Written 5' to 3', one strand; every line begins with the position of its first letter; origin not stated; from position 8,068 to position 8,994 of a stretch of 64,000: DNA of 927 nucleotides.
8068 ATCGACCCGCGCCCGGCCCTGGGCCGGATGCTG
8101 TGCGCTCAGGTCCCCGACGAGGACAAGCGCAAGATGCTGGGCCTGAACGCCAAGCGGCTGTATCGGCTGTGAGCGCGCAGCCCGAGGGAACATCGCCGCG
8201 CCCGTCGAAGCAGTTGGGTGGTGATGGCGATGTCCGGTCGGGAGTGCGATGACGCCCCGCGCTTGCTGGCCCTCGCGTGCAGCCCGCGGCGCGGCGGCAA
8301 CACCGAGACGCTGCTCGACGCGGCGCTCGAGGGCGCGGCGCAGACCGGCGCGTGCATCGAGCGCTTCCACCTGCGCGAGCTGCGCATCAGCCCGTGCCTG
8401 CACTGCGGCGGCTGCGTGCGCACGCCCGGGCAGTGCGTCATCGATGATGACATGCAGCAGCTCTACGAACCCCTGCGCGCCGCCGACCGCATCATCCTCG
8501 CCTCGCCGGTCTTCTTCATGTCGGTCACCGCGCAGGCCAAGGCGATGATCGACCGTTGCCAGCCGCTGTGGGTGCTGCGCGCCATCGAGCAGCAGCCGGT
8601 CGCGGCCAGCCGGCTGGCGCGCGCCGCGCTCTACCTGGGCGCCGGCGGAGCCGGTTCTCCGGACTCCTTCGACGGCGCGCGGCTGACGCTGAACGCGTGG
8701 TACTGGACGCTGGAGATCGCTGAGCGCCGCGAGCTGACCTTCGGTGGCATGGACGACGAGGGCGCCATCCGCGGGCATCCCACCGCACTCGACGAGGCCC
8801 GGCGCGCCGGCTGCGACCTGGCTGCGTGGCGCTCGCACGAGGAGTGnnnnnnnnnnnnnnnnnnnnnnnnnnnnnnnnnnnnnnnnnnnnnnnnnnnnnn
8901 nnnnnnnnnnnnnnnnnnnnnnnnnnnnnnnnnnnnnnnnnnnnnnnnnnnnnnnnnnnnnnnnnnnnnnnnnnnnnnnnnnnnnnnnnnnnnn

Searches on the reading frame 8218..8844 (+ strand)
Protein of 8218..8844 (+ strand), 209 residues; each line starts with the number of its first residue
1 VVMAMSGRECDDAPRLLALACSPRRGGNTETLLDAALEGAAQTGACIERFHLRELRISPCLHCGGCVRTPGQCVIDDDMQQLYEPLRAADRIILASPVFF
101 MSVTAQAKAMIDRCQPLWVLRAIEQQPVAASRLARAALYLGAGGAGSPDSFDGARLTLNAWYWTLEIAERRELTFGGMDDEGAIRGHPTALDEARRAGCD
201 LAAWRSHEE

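Call 3: search_protein_families(library=pfam, proteins=[window:8218-8844:+], max_evalue=0.01)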
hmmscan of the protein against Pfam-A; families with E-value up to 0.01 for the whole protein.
window:8218-8844:+ (209 aa): 2 families
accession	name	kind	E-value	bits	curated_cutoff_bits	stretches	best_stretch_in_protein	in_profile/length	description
PF03358.20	FMN_red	-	1.8e-22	80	24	1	15-130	2-111/152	NADPH-dependent FMN reductase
PF02525.22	Flavodoxin_2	-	3.6e-11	43.6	27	1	15-126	2-116/198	Flavodoxin-like fold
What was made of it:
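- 8218..8847 (+): Upstream gene: FMN_red-family flavoprotein with an invariant CX2CX2CX6C motif (resembles iron-sulfur flavoproteins). Its stop overlaps the kinase start (TGATG). PF03358 80 bits (call 3).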

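Call 4: search_protein_families(library=ncbifam, proteins=[window:8218-8844:+], max_evalue=0.01)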
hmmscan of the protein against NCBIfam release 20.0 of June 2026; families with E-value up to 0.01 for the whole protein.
window:8218-8844:+ (209 aa): 3 families
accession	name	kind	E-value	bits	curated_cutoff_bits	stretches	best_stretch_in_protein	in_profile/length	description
TIGR03567.1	FMN_reduc_SsuE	equivalog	0.00013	21.9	164.05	1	16-112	2-89/171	NADPH-dependent FMN reductase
NF007859.0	PRK10569.1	equivalog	0.0047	16.7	225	1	15-112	2-90/191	NADPH-dependent FMN reductase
NF007280.0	PRK09739.1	equivalog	0.0095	15.6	162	0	15-114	5-105/199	NAD(P)H oxidoreductase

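Call 38: search_solved_structures(query=window:8218-8844:+, max_evalue=0.001, show_alignments=2)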
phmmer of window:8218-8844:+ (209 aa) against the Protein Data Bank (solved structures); distinct sequences matched with E-value up to 0.001: 1.
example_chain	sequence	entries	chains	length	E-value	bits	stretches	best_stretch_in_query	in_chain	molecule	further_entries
7d38_A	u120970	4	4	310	3.4e-09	40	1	16-116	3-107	Cd1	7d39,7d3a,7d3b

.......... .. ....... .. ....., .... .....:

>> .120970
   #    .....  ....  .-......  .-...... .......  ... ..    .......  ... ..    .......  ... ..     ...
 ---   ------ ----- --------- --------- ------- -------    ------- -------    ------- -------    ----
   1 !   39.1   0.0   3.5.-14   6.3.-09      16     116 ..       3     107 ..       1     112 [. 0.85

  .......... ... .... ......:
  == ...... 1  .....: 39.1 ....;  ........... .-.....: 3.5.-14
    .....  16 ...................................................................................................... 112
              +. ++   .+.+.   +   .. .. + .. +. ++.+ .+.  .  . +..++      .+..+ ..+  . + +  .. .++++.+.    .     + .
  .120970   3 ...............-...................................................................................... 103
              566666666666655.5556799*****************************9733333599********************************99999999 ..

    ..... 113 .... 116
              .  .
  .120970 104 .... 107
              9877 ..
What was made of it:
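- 8218..8847 (+): Best PDB match 7d38 'Cd1' (call 38).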
